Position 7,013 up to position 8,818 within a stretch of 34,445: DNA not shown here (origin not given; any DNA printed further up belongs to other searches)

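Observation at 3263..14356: Tricarboxylate-type operon that couples a TcuA-like flavoprotein to EtfAB and a NarI/HdrD-fusion membrane Fe-S oxidoreductase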

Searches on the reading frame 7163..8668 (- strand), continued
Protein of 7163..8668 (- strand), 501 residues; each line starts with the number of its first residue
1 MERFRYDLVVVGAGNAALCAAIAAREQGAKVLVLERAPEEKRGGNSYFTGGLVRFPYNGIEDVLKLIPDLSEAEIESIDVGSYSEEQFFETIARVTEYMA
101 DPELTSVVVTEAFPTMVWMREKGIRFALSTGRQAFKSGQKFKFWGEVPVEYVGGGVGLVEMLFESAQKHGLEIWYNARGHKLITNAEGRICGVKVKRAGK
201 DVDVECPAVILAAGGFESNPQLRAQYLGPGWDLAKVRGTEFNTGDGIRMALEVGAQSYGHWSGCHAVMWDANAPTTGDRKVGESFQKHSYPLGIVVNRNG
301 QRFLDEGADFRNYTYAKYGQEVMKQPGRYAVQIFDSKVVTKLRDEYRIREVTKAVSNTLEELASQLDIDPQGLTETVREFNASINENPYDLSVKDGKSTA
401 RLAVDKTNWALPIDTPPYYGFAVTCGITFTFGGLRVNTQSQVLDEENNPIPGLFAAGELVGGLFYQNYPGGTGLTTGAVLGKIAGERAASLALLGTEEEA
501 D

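Call 73: search_solved_structures(query=window:7163-8668:-, max_evalue=1e-33, show_alignments=2)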
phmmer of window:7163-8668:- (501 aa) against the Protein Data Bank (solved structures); distinct sequences matched with E-value up to 1e-33: 7.
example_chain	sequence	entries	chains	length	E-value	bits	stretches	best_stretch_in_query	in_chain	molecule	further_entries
1qo8_A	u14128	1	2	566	6.2e-37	130.8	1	8-493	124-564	FLAVOCYTOCHROME C3 FUMARATE REDUCTASE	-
1d4c_A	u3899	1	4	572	7.1e-37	130.6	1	6-492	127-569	FLAVOCYTOCHROME C FUMARATE REDUCTASE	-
1d4d_A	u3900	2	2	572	7.4e-37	130.5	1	6-492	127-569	FLAVOCYTOCHROME C FUMARATE REDUCTASE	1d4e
7p18_A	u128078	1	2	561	2e-36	129.1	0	168-479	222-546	3-oxosteroid 1-dehydrogenase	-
1jrz_A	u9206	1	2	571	1.9e-34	122.6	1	6-490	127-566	FLAVOCYTOCHROME C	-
6t85_A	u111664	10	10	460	5.1e-34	121.1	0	4-489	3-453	Urocanate reductase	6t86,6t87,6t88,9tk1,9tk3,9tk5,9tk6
1ksu_A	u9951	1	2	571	7e-34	120.7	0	6-490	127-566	flavocytochrome c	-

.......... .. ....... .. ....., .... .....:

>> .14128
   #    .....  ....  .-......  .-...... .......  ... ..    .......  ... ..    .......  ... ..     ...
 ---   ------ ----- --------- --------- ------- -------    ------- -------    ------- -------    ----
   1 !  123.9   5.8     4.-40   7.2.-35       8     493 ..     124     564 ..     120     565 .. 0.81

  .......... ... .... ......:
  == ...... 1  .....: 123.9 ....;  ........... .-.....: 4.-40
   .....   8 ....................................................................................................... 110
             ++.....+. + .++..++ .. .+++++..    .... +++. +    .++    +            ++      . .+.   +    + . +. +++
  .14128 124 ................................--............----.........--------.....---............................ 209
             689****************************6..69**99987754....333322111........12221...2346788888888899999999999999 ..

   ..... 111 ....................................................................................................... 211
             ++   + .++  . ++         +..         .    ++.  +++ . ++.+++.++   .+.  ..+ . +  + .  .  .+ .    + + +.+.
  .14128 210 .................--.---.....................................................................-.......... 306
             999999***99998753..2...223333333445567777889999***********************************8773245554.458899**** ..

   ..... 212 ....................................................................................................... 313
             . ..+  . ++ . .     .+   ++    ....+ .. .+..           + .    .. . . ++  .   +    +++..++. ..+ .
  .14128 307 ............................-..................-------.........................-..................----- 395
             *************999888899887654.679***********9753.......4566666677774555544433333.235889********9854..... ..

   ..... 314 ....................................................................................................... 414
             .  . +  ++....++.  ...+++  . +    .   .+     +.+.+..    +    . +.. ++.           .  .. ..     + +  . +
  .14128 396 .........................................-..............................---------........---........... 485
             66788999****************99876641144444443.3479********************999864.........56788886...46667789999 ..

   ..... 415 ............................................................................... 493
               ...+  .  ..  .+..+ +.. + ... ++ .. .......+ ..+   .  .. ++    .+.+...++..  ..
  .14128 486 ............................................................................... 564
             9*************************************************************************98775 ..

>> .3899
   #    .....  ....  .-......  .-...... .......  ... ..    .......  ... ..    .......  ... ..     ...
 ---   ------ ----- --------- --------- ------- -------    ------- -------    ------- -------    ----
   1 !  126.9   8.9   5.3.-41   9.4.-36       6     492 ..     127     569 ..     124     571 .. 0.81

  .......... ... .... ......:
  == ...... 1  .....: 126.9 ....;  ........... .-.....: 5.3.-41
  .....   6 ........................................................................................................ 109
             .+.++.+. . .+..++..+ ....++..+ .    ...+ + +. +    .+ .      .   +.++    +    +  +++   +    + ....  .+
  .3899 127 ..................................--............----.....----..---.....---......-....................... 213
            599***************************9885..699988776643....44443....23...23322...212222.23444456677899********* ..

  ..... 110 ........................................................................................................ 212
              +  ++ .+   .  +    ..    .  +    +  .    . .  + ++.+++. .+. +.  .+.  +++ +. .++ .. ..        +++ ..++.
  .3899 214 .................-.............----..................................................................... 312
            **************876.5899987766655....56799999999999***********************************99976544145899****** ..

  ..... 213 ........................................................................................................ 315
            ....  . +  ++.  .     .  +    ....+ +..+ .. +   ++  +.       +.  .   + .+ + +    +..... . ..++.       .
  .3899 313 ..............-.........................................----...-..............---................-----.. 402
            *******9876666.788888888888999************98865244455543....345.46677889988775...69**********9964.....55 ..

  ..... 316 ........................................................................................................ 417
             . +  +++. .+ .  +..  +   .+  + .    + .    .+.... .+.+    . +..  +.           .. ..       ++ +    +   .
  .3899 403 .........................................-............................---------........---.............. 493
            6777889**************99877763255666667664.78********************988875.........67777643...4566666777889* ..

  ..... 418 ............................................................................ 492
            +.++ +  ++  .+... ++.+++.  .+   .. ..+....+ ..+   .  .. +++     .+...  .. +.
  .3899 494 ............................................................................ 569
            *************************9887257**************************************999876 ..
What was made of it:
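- The catalytic Arg/His set of fumarate reductases is only partly kept (call 73).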

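Call 77: search_protein_families(library=pfam, proteins=[L129:8863-9855:-, L007:5439-6218:-, L023:11495-12961:+, L047:5058-6260:-, L037:9082-10008:+, L071:7512-8306:+, L047:9037-9960:+, L137:12828-14081:-, L107:11442-12839:+, L113:11489-12919:-], max_evalue=0.00001)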
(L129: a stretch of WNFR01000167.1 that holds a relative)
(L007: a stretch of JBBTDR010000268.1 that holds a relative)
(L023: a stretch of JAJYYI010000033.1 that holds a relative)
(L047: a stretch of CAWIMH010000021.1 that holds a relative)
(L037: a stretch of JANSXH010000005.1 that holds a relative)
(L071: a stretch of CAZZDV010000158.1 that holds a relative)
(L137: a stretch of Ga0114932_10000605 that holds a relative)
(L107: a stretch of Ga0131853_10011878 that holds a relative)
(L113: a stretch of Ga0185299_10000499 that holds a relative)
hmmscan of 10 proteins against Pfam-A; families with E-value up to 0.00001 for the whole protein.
L129:8863-9855:- (330 aa): 1 family
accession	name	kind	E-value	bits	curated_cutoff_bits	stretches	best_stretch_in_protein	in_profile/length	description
PF03401.19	TctC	-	4.7e-64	217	27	1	54-326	2-273/274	Tripartite tricarboxylate transporter family receptor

L007:5439-6218:- (259 aa): 3 families
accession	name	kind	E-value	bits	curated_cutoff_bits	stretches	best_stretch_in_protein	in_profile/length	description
PF13561.12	adh_short_C2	-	3.3e-60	204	27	1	17-257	1-236/236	Enoyl-(Acyl carrier protein) reductase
PF00106.31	adh_short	-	1.9e-52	178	26.6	1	12-208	2-193/195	short chain dehydrogenase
PF08659.16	KR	-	9.7e-09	35.8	22.6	1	14-116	4-110/180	KR domain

L023:11495-12961:+ (488 aa): 1 family
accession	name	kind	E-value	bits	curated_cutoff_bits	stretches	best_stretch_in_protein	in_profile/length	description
PF00171.27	Aldedh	-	1.5e-161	538.5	23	1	12-474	1-460/461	Aldehyde dehydrogenase family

L047:5058-6260:- (400 aa): 1 family
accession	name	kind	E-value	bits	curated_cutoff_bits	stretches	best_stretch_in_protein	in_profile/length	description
PF04303.18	PrpF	-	1.9e-120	402.6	27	1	5-381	1-370/371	PrpF protein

L037:9082-10008:+ (308 aa): 2 families
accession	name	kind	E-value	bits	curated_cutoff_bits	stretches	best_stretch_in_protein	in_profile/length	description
PF03446.21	NAD_binding_2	-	3.8e-40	138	21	1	8-166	3-161/161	NAD binding domain of 6-phosphogluconate dehydrogenase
PF14833.11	NAD_binding_11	-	2.4e-25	89.6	30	1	169-290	1-121/122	NAD-binding of NADP-dependent 3-hydroxyisobutyrate dehydrogenase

L071:7512-8306:+ (264 aa): 2 families
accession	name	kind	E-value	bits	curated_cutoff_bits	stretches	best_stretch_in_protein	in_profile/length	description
PF00378.25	ECH_1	-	2.9e-65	220.5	27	1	17-263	5-250/251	Enoyl-CoA hydratase/isomerase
PF16113.10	ECH_2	-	3.1e-33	116.1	27.2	1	19-192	2-180/335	Enoyl-CoA hydratase/isomerase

L047:9037-9960:+ (307 aa): 2 families
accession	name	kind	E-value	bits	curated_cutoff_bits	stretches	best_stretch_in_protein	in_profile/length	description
PF13714.12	PEP_mutase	-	5.6e-49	167.3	31.5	1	19-253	2-234/240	Phosphoenolpyruvate phosphomutase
PF00463.27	ICL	-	3e-13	49.6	26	1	88-175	151-243/526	Isocitrate lyase family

L137:12828-14081:- (417 aa): 1 family
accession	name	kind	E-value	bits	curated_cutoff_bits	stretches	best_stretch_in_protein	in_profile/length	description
PF02515.22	CoA_transf_3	-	1.4e-95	320.9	23.3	1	7-393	1-366/366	CoA-transferase family III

L107:11442-12839:+ (465 aa): 2 families
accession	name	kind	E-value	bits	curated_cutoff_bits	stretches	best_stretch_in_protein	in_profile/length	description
PF03972.19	MmgE_PrpD_N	-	1.8e-42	145.7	32.1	1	21-255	2-237/244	MmgE/PrpD N-terminal domain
PF19305.4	MmgE_PrpD_C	-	3.4e-31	108.8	32.1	1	284-428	1-153/173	MmgE/PrpD C-terminal domain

L113:11489-12919:- (476 aa): 2 families
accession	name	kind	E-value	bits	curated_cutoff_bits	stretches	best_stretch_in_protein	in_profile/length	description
PF11794.13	HpaB_N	-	1e-89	301.1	35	1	6-269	2-270/270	4-hydroxyphenylacetate 3-hydroxylase N terminal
PF03241.18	HpaB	-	2.2e-52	177.6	25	1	288-472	15-201/202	4-hydroxyphenylacetate 3-hydroxylase C terminal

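Call 94: search_protein_families(library=pfam, proteins=[L055:332-2281:+, L055:2285-3253:+, L055:3253-5145:+, L055:4994-6571:+, L055:7494-8288:+, L055:10815-12329:+, L085:7345-8547:-, L085:8520-9812:+, L085:11436-12143:+, L085:13810-15267:+], max_evalue=0.00001)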
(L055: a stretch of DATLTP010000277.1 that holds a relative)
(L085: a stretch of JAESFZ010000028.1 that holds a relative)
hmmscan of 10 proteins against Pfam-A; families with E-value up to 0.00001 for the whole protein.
L055:332-2281:+ (649 aa): 2 families
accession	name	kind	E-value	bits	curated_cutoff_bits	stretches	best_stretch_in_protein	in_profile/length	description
PF04389.22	Peptidase_M28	-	1.1e-16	61.5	21.3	1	248-451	3-191/193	Peptidase family M28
PF16254.10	DUF4910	-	3e-16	59.5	26.6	1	241-346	53-150/247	Domain of unknown function (DUF4910)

L055:2285-3253:+ (322 aa): 2 families
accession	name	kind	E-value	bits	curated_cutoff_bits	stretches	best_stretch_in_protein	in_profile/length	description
PF02423.21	OCD_Mu_crystall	-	4.9e-56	190.4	24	1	9-288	10-302/314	Ornithine cyclodeaminase/mu-crystallin family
PF01488.26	Shikimate_DH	-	2.6e-08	34.5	24.3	1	121-198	17-95/138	Shikimate / quinate 5-dehydrogenase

L055:3253-5145:+ (630 aa): 5 families
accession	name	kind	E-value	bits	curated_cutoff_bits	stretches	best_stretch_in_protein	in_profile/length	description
PF00326.27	Peptidase_S9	-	2e-23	83.4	22.6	1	439-540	8-106/213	Prolyl oligopeptidase family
PF07676.18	PD40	-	6.4e-13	48.7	20.9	0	287-310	16-38/38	WD40-like Beta Propeller Repeat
PF00930.27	DPPIV_N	-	8.2e-08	31.8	22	1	187-341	189-344/354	Dipeptidyl peptidase IV (DPP IV) N-terminal region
PF02129.25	Peptidase_S15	-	1.4e-06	28.7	23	1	390-535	1-132/262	X-Pro dipeptidyl-peptidase (S15 family)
PF01738.24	DLH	-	7.9e-06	26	21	0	441-605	37-192/217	Dienelactone hydrolase family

L055:4994-6571:+ (525 aa): 2 families
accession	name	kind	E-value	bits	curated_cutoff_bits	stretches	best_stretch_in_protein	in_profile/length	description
PF07690.21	MFS_1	-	8.6e-52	176.6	33.4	1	59-449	2-345/347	Major Facilitator Superfamily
PF00083.30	Sugar_tr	-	6.3e-08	32.4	22.3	1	80-223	38-187/452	Sugar (and other) transporter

L055:7494-8288:+ (264 aa): 1 family
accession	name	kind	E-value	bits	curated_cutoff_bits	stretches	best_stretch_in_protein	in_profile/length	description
PF09551.15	Spore_II_R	-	3.2e-32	112.1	25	1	47-172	3-126/128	Stage II sporulation protein R (spore_II_R)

L055:10815-12329:+ (504 aa): 1 family
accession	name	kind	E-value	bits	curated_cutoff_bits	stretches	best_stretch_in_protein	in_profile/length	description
PF01546.33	Peptidase_M20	-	3e-06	27.7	24.6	1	137-295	26-113/206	Peptidase family M20/M25/M40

L085:7345-8547:- (400 aa): 1 family
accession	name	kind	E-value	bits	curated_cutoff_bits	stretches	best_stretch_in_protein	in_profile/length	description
PF00724.26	Oxidored_FMN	-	6.3e-50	170.8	27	1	32-366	2-337/342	NADH:flavin oxidoreductase / NADH oxidase family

L085:8520-9812:+ (430 aa): 1 family
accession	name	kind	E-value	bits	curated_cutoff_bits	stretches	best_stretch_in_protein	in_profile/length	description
PF00296.26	Bac_luciferase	-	2.4e-53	182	27.9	1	86-393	19-313/314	Luciferase-like monooxygenase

L085:11436-12143:+ (235 aa): 1 family
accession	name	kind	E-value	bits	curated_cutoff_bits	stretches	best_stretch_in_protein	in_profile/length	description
PF01613.24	Flavin_Reduct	-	1.3e-29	103.7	27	1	49-189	4-136/153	Flavin reductase like domain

L085:13810-15267:+ (485 aa): 1 family
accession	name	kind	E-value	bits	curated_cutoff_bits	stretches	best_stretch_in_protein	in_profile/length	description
PF03417.21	AAT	-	3.7e-10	40.3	23.2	1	235-454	4-211/225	Acyl-coenzyme A:6-aminopenicillanic acid acyl-transferase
